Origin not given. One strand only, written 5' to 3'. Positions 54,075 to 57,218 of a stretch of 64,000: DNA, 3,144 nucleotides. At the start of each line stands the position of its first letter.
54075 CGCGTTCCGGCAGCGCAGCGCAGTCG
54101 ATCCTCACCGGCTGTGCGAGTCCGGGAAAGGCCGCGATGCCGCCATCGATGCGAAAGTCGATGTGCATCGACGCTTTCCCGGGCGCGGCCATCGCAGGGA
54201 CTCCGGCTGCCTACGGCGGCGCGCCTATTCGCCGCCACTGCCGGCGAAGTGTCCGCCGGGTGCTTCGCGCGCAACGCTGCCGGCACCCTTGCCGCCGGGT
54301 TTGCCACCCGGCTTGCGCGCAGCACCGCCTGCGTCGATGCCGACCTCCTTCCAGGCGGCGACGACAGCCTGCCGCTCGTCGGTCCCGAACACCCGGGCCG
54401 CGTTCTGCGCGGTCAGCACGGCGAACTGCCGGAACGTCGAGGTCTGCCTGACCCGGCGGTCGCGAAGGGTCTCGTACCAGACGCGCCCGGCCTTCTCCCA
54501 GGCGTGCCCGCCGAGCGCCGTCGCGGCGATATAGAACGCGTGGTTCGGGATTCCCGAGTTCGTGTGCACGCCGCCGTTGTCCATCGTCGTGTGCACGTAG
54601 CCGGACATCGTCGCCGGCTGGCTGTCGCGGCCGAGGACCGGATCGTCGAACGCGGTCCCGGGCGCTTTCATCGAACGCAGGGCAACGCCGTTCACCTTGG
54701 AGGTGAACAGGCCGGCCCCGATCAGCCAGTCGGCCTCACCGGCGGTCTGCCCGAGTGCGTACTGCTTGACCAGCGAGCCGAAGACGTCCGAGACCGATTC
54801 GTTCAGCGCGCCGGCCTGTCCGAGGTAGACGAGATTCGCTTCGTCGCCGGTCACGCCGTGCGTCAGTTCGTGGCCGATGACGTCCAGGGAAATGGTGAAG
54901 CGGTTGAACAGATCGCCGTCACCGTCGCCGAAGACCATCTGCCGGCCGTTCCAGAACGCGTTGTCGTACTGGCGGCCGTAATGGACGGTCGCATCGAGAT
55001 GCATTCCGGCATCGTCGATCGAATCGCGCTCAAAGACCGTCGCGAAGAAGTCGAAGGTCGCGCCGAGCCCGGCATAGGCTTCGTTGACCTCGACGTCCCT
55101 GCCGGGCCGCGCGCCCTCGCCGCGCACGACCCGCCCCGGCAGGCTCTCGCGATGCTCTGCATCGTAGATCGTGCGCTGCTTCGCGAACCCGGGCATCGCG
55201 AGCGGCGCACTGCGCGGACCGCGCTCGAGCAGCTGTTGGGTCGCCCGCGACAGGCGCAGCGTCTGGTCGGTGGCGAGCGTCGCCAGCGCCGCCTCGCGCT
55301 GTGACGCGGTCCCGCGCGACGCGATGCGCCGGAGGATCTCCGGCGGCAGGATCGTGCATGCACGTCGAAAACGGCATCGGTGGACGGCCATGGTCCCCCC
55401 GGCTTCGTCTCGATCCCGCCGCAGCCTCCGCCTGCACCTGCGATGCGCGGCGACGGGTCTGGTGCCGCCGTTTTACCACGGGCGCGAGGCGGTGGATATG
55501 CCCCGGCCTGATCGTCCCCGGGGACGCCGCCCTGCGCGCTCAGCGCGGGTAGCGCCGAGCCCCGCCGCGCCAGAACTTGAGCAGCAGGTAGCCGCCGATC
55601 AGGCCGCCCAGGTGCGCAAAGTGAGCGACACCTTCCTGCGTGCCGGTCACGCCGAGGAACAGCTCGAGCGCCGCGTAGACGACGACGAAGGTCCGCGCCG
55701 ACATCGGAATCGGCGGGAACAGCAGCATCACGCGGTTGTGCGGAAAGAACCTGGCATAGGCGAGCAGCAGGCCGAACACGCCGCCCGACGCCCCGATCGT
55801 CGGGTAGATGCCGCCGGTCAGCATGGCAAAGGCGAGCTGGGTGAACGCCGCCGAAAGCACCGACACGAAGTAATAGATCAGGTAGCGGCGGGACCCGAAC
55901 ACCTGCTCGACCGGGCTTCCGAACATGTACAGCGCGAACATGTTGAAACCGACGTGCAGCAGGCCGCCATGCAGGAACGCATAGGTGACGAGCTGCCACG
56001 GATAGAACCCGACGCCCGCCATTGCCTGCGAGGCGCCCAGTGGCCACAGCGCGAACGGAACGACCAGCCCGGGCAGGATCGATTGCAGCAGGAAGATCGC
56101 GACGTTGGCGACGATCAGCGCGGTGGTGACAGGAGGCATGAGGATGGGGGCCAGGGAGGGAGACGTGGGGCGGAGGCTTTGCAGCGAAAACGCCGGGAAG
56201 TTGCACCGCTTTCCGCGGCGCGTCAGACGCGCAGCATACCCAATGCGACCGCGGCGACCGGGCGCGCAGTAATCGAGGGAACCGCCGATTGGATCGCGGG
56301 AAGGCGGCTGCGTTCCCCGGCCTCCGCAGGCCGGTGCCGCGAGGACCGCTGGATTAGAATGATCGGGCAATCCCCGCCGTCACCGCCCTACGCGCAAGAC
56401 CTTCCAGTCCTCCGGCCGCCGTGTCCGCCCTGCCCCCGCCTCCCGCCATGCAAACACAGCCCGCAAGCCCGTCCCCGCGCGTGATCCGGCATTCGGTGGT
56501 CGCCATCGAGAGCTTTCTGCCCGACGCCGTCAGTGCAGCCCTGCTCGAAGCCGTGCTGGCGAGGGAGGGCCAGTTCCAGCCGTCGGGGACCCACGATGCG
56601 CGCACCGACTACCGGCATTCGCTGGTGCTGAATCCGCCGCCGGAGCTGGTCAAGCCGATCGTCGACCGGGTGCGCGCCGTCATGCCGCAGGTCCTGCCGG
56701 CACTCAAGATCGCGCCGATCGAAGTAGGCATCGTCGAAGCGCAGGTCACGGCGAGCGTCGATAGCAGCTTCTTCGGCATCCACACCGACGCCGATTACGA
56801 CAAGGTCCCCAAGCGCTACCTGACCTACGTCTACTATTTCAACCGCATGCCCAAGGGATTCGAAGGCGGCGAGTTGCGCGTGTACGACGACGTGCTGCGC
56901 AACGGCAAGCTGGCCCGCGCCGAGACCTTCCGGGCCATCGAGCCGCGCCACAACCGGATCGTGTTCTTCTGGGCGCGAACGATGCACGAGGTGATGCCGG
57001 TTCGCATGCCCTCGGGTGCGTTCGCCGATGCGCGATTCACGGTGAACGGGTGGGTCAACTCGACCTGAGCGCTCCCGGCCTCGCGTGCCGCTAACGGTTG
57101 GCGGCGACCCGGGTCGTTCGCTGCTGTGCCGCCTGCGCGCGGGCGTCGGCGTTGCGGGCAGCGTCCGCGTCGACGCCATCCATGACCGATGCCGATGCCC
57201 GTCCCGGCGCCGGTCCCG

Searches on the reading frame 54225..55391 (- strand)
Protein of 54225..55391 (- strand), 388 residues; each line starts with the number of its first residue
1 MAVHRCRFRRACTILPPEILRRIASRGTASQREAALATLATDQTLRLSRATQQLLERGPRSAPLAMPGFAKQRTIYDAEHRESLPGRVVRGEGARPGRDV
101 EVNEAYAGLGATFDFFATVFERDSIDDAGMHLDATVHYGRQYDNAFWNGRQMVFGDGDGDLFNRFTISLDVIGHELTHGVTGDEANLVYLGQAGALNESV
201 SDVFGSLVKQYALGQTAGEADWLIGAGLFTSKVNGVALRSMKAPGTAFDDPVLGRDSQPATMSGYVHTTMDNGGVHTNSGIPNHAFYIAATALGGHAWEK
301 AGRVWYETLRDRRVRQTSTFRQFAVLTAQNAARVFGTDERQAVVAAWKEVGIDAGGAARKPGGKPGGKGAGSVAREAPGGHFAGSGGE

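Call 50: search_protein_families(library=pfam, proteins=[window:54225-55391:-], max_evalue=0.00001)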
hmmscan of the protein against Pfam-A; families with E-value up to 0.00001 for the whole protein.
window:54225-55391:- (388 aa): 2 families
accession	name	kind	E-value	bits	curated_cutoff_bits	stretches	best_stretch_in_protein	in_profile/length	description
PF02868.21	Peptidase_M4_C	-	1.9e-51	174.7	24.4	1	185-352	1-165/165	Thermolysin metallopeptidase, alpha-helical domain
PF01447.24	Peptidase_M4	-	2.3e-30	106.4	22.4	1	98-181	61-144/145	Thermolysin metallopeptidase, catalytic domain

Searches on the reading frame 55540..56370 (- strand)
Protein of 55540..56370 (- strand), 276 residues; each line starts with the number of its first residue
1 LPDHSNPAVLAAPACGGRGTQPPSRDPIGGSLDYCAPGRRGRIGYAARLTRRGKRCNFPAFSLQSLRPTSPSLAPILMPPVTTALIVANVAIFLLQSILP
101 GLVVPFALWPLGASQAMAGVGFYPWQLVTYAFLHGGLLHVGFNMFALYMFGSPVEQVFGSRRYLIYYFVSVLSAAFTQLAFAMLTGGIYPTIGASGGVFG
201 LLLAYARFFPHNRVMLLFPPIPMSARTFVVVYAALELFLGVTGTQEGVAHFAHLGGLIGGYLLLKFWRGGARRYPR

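Call 50: search_protein_families(library=pfam, proteins=[window:55540-56370:-], max_evalue=0.00001)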
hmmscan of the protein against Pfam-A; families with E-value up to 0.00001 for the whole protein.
window:55540-56370:- (276 aa): 2 families
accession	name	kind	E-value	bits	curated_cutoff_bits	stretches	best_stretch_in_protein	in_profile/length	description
PF01694.28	Rhomboid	-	5.1e-34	118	22.6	1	124-264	4-137/143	Rhomboid domain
PF08551.15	DUF1751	-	9e-07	29.8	22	1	122-185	6-73/99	Eukaryotic integral membrane protein (DUF1751)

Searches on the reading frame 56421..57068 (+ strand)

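Call 50: search_protein_families(library=pfam, proteins=[window:56421-57068:+], max_evalue=0.00001)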
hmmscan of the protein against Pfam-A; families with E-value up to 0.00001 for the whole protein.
window:56421-57068:+ (215 aa): 2 families
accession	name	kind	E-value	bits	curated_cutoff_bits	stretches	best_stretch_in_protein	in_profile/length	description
PF13640.12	2OG-FeII_Oxy_3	-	3e-17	63.8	27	1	110-212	4-97/98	2OG-Fe(II) oxygenase superfamily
PF13661.12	2OG-FeII_Oxy_4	-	5.8e-09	36.8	27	1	125-212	15-97/98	2OG-Fe(II) oxygenase superfamily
